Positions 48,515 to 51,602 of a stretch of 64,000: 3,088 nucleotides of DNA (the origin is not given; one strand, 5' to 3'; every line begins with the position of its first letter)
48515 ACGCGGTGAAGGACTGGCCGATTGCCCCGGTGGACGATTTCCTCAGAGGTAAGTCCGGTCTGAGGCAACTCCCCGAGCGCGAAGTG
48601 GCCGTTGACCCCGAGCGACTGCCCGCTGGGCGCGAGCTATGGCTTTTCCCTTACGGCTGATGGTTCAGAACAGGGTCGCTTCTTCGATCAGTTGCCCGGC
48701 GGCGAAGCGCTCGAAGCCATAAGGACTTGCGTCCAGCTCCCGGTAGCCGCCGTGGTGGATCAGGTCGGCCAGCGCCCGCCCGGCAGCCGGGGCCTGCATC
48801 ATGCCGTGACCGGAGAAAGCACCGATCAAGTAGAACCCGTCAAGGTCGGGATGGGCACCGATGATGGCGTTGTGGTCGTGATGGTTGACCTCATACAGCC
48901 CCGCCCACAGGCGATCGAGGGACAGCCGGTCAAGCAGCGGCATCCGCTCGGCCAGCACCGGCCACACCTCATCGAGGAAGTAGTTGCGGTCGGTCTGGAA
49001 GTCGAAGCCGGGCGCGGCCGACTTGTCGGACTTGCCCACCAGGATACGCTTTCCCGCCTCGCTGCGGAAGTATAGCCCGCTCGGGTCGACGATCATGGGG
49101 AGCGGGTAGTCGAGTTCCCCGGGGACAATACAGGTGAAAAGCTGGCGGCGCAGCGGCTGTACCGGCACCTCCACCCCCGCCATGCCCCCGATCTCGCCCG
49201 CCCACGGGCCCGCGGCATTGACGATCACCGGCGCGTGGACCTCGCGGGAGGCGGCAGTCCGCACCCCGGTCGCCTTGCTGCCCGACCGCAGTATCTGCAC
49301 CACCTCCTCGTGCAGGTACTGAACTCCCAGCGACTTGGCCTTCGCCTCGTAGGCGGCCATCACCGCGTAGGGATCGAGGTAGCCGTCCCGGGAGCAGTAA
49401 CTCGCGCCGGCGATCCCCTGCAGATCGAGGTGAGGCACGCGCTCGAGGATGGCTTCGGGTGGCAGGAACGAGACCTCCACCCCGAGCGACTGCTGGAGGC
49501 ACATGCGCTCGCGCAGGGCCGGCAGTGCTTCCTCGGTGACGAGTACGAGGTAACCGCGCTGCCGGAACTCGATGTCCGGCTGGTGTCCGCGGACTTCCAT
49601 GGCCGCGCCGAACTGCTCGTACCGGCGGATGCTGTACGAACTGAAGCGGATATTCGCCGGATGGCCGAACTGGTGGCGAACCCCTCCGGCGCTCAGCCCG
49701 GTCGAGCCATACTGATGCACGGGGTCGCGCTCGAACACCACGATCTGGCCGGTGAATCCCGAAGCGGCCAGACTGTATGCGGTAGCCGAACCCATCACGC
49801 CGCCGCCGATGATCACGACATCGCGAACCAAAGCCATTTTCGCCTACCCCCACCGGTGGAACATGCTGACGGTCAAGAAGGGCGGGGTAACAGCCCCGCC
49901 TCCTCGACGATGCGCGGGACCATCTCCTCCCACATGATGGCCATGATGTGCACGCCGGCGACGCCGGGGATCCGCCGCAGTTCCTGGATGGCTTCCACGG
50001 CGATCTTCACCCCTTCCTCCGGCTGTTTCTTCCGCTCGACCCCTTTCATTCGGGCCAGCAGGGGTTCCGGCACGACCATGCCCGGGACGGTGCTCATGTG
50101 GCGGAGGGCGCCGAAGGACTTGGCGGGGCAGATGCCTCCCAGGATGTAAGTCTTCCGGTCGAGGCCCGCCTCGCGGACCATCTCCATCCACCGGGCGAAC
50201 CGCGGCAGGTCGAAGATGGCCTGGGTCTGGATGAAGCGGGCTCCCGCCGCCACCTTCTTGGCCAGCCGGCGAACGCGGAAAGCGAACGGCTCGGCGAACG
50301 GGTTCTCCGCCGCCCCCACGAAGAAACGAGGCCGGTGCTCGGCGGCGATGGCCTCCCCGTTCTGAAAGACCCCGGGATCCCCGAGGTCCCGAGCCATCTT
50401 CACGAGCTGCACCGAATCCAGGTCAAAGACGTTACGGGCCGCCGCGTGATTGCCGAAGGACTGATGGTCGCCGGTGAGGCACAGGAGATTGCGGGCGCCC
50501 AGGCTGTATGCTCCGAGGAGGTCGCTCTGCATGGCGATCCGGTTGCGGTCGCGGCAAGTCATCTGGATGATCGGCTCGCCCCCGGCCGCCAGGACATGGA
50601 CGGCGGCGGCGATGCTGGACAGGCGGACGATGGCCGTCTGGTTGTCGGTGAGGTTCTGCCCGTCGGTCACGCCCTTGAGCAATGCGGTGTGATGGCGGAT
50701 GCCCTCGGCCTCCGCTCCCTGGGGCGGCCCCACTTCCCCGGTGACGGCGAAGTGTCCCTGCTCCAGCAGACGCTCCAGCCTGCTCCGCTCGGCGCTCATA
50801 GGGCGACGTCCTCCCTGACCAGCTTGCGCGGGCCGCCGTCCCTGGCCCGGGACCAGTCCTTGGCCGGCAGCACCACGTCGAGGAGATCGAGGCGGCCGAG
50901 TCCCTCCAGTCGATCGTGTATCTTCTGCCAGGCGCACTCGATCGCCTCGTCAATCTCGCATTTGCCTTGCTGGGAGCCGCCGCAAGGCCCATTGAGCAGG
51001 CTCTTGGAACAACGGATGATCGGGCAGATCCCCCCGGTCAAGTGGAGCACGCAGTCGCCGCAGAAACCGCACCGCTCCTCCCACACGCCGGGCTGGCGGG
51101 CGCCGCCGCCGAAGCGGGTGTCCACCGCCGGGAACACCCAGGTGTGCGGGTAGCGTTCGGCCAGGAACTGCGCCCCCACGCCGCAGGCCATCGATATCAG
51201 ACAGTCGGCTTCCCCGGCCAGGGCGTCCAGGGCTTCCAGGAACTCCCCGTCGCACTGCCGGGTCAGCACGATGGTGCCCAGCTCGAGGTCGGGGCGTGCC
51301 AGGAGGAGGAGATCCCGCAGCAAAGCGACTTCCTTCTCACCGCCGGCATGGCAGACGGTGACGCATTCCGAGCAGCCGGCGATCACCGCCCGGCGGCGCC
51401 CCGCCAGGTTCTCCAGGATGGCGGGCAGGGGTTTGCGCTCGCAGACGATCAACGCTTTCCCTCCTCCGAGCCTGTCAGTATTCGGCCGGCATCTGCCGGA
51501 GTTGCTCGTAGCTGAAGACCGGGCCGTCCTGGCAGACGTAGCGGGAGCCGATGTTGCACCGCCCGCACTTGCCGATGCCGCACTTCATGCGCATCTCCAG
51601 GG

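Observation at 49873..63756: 14-gene translationally coupled cooC-hdrA-mvhD-hdrC-hdrL-flxDCBA-metVF operon: candidate electron-bifurcating methylene-THF reductase supercomplex of unusual composition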

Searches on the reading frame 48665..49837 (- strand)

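Call 6: search_protein_families(library=pfam, proteins=[window:48665-49837:-], max_evalue=0.01)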
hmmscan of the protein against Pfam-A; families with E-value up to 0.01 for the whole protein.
window:48665-49837:- (390 aa): 5 families
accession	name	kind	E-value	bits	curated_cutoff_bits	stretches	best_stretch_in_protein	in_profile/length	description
PF01266.30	DAO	-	6.2e-70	236.9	27.9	1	6-359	1-353/353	FAD dependent oxidoreductase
PF07992.20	Pyr_redox_2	-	9.4e-05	22.4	26.1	1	6-50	2-44/291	Pyridine nucleotide-disulphide oxidoreductase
PF13450.12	NAD_binding_8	-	0.00038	21.1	21.9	1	9-40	1-30/68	NAD(P)-binding Rossmann-like domain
PF13454.12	NAD_binding_9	-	0.00075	19.9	21.8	0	8-40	1-35/155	FAD-NAD(P)-binding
PF01134.28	GIDA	-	0.0012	18.4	22.1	0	6-34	1-29/391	Glucose inhibited division protein A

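Call 8: search_protein_families(library=ncbifam, proteins=[window:48665-49837:-], max_evalue=0.001)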
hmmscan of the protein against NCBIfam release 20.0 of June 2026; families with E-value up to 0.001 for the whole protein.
window:48665-49837:- (390 aa): 22 families
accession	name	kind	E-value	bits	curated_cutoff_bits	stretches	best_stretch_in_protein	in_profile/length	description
TIGR02352.1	thiamin_ThiO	equivalog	2e-34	119.2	250.8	1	7-362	1-349/351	glycine oxidase ThiO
TIGR01373.1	soxB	subfamily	7.7e-32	110.6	529.45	1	6-386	32-407/407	sarcosine oxidase subunit beta family protein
NF008425.0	PRK11259.1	equivalog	1.1e-27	97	257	1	5-379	5-376/377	N-methyl-L-tryptophan oxidase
TIGR01377.1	soxA_mon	subfamily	9.4e-21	74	479.65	1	6-379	2-376/381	amino oxidase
NF001933.0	PRK00711.1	subfamily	2.7e-18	66.2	383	1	64-381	110-419/429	D-amino acid dehydrogenase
TIGR03377.1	glycerol3P_GlpA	equivalog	2.2e-15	56.2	552.8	1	101-233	88-224/530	anaerobic glycerol-3-phosphate dehydrogenase subunit GlpA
NF002480.1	PRK01747.1-1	equivalog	2.6e-13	49.3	540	1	5-270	249-505/645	bifunctional tRNA (5-methylaminomethyl-2-thiouridine)(34)-methyltransferase MnmC2/FAD-dependent 5-carboxymethylaminomethyl-2-thiouridine(34)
NF033460.1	glycerol3P_ox_II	equivalog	5.5e-13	48.8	460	1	5-223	2-218/361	type 2 glycerol-3-phosphate oxidase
TIGR03364.1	HpnW_proposed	hypoth_equivalog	2.4e-12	46.6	285.1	1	6-205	2-190/365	TIGR03364 family FAD-dependent oxidoreductase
NF008726.1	PRK11728.1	equivalog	1.5e-11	43.8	299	1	6-227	2-216/389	L-2-hydroxyglutarate oxidase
NF008313.0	PRK11101.1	equivalog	8.9e-11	41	425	1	5-230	9-230/548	anaerobic glycerol-3-phosphate dehydrogenase subunit A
TIGR03197.1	MnmC_Cterm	equivalog_domain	2.3e-10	40.1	174.2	1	6-233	1-221/400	FAD-dependent 5-carboxymethylaminomethyl-2-thiouridine(34) oxidoreductase MnmC1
NF050086.1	pipecolate_AmaA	exception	2.8e-07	29.6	600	1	5-210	26-234/425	L-pipecolate oxidase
TIGR02032.1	GG-red-SF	subfamily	1.4e-06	28.3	158.8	1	6-39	2-33/297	geranylgeranyl reductase family protein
NF006130.0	PRK08274.1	equivalog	5.7e-06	25.4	369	1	5-212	6-192/467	FAD-dependent tricarballylate dehydrogenase TcuA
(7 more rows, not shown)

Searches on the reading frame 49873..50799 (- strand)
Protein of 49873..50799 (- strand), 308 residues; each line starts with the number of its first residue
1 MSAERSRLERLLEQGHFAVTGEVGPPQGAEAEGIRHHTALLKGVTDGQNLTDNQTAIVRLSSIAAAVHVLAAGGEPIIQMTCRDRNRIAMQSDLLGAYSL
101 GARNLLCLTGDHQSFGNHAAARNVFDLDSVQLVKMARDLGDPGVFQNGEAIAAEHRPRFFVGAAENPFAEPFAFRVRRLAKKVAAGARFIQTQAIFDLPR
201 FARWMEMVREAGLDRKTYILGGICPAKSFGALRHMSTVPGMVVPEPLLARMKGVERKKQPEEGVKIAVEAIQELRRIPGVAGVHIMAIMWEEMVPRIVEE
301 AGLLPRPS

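Call 6: search_protein_families(library=pfam, proteins=[window:49873-50799:-], max_evalue=0.01)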
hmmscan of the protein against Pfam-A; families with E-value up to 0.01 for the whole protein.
window:49873-50799:- (308 aa): 1 family
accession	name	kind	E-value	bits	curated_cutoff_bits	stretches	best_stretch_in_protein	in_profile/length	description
PF02219.23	MTHFR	-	3.2e-36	125.6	24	1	7-302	1-287/287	Methylenetetrahydrofolate reductase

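Call 8: search_protein_families(library=ncbifam, proteins=[window:49873-50799:-], max_evalue=0.001)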
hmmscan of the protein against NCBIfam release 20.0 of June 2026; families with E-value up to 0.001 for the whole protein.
window:49873-50799:- (308 aa): 4 families
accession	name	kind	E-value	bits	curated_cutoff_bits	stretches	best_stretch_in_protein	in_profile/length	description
NF006396.0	PRK08645.1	equivalog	3.8e-57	193.7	453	1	3-287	309-587/611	bifunctional homocysteine S-methyltransferase/methylenetetrahydrofolate reductase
TIGR00677.1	fadh2_euk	equivalog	5.8e-20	71.8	310.05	1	72-305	58-279/281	methylenetetrahydrofolate reductase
TIGR00676.1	fadh2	equivalog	2.5e-19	69.7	293.7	1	73-300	58-273/275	methylenetetrahydrofolate reductase [NAD(P)H]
NF006950.0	PRK09432.1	equivalog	2.9e-09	36.6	382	1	80-297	89-286/296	methylenetetrahydrofolate reductase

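Call 10: find_encoding_contigs(protein=window:49873-50799:-, flank=10000, max_places=6)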
Protein window:49873-50799:- (308 aa): 1 contig read that carries it; 1 place shown.
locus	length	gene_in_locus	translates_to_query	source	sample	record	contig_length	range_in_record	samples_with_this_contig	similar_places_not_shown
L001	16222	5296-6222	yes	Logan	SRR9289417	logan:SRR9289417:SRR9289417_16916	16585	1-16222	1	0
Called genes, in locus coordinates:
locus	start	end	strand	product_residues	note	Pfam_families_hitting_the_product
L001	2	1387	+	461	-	?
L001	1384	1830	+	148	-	PF02662:FlpD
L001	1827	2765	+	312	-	PF12838:Fer4_7 (faint), PF12797:Fer4_2 (faint), PF13237:Fer4_10 (faint), PF00037:Fer4 (faint), PF13534:Fer4_17 (faint), PF13746:Fer4_18 (faint), PF13183:Fer4_8 (faint)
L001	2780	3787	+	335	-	PF12838:Fer4_7 (faint), PF13484:Fer4_16 (faint), PF13746:Fer4_18 (faint), PF14697:Fer4_21 (faint), PF00037:Fer4 (faint), PF12797:Fer4_2 (faint), PF17179:Fer4_22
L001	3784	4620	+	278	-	PF00970:FAD_binding_6, PF00175:NAD_binding_1, PF10418:DHODB_Fe-S_bind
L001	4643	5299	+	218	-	PF12225:DUF5981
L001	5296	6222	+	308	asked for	PF02219:MTHFR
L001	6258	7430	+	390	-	PF01266:DAO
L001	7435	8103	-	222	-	PF13483:Lactamase_B_3, PF12706:Lactamase_B_2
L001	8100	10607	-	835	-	PF02463:SMC_N (faint), PF13476:AAA_23, PF13514:AAA_27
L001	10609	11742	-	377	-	PF00149:Metallophos, PF12850:Metallophos_2 (weak)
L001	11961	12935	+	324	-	PF01926:MMR_HSR1, PF02421:FeoB_N, PF02824:TGS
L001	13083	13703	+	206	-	-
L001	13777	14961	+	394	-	PF01321:Creatinase_N, PF00557:Peptidase_M24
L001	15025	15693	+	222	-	PF13241:NAD_binding_7, PF14824:Sirohm_synth_M (weak), PF10414:CysG_dimeriser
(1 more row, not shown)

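Call 37: search_solved_structures(query=window:49873-50799:-, max_evalue=0.00001)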
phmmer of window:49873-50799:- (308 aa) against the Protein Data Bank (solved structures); distinct sequences matched with E-value up to 0.00001: 9.
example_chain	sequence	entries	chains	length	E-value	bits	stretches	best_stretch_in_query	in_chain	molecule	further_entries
1v93_A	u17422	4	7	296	5e-14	55.3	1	50-306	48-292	5,10-Methylenetetrahydrofolate reductase | Methylenetetrahydrofolate reductase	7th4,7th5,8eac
3apt_A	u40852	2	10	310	5.8e-14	55.1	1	50-306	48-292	Methylenetetrahydrofolate reductase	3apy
6fcx_A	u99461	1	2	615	4e-10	42.5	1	57-303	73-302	Methylenetetrahydrofolate reductase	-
8qa4_A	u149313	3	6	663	4.9e-10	42.2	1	57-303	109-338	Methylenetetrahydrofolate reductase (NADPH)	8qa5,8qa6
8uy2_A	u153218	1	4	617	7.6e-10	41.6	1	72-307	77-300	Methylenetetrahydrofolate reductase-like protein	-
8uy1_D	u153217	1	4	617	8e-10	41.5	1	72-307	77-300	Methylenetetrahydrofolate reductase-like protein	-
6fnu_A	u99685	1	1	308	1.7e-09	40.4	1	78-300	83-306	Methylenetetrahydrofolate reductase 1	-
5ume_A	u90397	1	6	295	3.2e-06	29.7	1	174-298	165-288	5,10-methylenetetrahydrofolate reductase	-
7rml_A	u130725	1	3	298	3.2e-06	29.7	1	173-305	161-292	5,10-methylenetetrahydrofolate reductase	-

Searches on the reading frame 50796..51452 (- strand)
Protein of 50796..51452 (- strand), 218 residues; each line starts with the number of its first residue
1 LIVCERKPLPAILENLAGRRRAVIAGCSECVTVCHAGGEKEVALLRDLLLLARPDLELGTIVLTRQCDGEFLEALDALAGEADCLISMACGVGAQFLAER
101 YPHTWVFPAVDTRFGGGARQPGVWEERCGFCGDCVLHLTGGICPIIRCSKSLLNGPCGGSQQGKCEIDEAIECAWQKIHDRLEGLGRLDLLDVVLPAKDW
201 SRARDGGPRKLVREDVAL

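Call 6: search_protein_families(library=pfam, proteins=[window:50796-51452:-], max_evalue=0.01)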
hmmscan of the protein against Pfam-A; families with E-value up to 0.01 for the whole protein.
window:50796-51452:- (218 aa): 1 family
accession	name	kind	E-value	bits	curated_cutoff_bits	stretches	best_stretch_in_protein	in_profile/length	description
PF12225.13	DUF5981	-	2e-35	120.8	23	1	107-201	1-95/95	Methylene-tetrahydrofolate reductase C terminal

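Call 8: search_protein_families(library=ncbifam, proteins=[window:50796-51452:-], max_evalue=0.001)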
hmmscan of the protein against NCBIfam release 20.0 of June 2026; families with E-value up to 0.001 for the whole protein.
window:50796-51452:- (218 aa): 0 families

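Call 76: search_solved_structures(query=window:50796-51452:-, max_evalue=1)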
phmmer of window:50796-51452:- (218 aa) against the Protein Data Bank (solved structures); distinct sequences matched with E-value up to 1: 13.
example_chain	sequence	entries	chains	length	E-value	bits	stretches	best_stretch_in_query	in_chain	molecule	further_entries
6jt8_A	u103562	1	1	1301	0.67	12.8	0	26-89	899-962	Phosphoribosylformylglycinamidine synthase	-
6jt9_A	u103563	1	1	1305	0.68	12.8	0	26-89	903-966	Phosphoribosylformylglycinamidine synthase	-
6jt7_A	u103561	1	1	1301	0.68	12.8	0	26-89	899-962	Phosphoribosylformylglycinamidine synthase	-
7dw7_A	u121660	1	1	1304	0.68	12.8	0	26-89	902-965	Phosphoribosylformylglycinamidine synthase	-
6jta_A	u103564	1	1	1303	0.68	12.8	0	26-89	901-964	Phosphoribosylformylglycinamidine synthase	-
6lym_A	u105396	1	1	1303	0.68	12.8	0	26-89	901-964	Phosphoribosylformylglycinamidine synthase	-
4l78_A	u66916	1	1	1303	0.68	12.8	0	26-89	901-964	Phosphoribosylformylglycinamidine synthase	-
1t3t_A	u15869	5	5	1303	0.68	12.8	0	26-89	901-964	Phosphoribosylformylglycinamidine synthase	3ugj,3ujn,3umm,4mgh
4r7g_A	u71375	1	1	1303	0.68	12.8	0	26-89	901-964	Phosphoribosylformylglycinamidine synthase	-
6lyo_A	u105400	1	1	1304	0.69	12.8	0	26-89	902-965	Phosphoribosylformylglycinamidine synthase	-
6lyk_A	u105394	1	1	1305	0.69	12.8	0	26-89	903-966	Phosphoribosylformylglycinamidine synthase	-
6lyl_A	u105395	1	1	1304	0.69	12.8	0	26-89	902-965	Phosphoribosylformylglycinamidine synthase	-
4lgy_A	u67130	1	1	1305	0.69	12.8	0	26-89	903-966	Phosphoribosylformylglycinamidine synthase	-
